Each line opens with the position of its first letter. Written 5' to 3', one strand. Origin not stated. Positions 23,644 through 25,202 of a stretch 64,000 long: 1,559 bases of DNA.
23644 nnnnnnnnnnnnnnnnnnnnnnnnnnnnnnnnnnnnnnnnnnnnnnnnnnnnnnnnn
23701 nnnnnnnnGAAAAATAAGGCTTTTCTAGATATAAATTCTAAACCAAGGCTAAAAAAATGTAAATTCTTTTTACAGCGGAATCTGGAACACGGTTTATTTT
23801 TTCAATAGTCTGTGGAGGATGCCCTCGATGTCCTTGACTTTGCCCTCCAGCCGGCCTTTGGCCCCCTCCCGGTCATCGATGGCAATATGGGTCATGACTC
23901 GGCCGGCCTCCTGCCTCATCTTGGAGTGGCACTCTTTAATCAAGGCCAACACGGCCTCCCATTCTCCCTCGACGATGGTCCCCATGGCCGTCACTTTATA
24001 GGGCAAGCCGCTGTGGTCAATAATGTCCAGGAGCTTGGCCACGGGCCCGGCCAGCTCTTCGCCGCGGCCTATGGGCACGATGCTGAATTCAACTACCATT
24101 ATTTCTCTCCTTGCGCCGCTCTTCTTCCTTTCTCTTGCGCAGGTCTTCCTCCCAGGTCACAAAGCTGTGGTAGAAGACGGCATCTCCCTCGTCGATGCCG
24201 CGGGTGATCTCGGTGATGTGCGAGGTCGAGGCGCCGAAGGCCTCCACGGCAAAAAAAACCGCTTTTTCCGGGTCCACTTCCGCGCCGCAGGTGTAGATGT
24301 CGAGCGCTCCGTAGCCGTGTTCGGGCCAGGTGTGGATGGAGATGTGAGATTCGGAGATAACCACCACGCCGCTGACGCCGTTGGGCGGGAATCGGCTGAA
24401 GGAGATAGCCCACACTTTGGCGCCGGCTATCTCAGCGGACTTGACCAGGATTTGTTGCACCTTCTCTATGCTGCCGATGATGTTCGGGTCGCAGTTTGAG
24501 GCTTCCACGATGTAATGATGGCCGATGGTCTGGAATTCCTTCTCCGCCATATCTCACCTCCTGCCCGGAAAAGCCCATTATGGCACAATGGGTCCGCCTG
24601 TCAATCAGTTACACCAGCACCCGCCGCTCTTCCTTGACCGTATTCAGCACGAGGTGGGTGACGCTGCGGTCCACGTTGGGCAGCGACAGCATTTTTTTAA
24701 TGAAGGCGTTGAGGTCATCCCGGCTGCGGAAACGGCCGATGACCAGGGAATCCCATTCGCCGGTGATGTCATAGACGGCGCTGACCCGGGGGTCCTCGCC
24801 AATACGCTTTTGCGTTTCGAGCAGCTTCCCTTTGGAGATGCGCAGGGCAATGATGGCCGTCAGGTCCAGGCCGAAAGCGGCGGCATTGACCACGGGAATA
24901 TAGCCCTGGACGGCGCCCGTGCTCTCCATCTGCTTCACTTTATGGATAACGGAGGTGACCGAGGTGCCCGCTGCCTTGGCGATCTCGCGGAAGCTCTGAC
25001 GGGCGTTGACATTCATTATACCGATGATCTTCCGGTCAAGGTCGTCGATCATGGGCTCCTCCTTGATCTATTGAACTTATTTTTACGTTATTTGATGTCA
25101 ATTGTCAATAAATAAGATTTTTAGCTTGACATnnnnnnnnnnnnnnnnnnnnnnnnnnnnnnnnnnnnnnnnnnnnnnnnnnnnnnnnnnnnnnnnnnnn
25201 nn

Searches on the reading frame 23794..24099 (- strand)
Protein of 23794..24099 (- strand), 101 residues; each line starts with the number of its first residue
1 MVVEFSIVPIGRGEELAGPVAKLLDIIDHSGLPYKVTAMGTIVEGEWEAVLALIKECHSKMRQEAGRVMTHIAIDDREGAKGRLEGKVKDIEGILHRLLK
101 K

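Call 76: search_protein_families(library=pfam, proteins=[window:23794-24099:-], max_evalue=0.00001)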
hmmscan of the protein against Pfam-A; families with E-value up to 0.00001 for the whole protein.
window:23794-24099:- (101 aa): 1 family
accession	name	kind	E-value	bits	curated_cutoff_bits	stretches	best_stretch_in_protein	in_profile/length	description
PF01910.22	Thiamine_BP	-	1.2e-27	96.1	24.9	1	3-91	1-91/92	Thiamine-binding protein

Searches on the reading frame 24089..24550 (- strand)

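Call 76: search_protein_families(library=pfam, proteins=[window:24089-24550:-], max_evalue=0.00001)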
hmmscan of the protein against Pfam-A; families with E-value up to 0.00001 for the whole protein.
window:24089-24550:- (153 aa): 1 family
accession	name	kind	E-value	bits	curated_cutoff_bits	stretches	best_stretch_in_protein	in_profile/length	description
PF02675.21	AdoMet_dc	-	8.1e-38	129.5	25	1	12-118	1-107/107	S-adenosylmethionine decarboxylase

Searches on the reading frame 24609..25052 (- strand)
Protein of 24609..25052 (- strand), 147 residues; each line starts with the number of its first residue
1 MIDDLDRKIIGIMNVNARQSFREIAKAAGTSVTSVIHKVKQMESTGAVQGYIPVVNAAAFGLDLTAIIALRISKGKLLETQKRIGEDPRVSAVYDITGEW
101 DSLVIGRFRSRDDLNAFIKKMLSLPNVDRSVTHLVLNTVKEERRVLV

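Call 76: search_protein_families(library=pfam, proteins=[window:24609-25052:-], max_evalue=0.00001)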
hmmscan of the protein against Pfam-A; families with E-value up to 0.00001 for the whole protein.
window:24609-25052:- (147 aa): 3 families
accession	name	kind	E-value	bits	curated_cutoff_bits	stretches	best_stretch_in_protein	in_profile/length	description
PF01037.27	AsnC_trans_reg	-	1.6e-13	50.7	25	1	70-138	3-73/73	Lrp/AsnC ligand binding domain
PF13404.12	HTH_AsnC-type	-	2.8e-10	40.3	27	1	2-43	1-42/42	AsnC-type helix-turn-helix domain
PF13412.12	HTH_24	-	1.6e-08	34.5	21.9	1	3-48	2-47/48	Winged helix-turn-helix DNA-binding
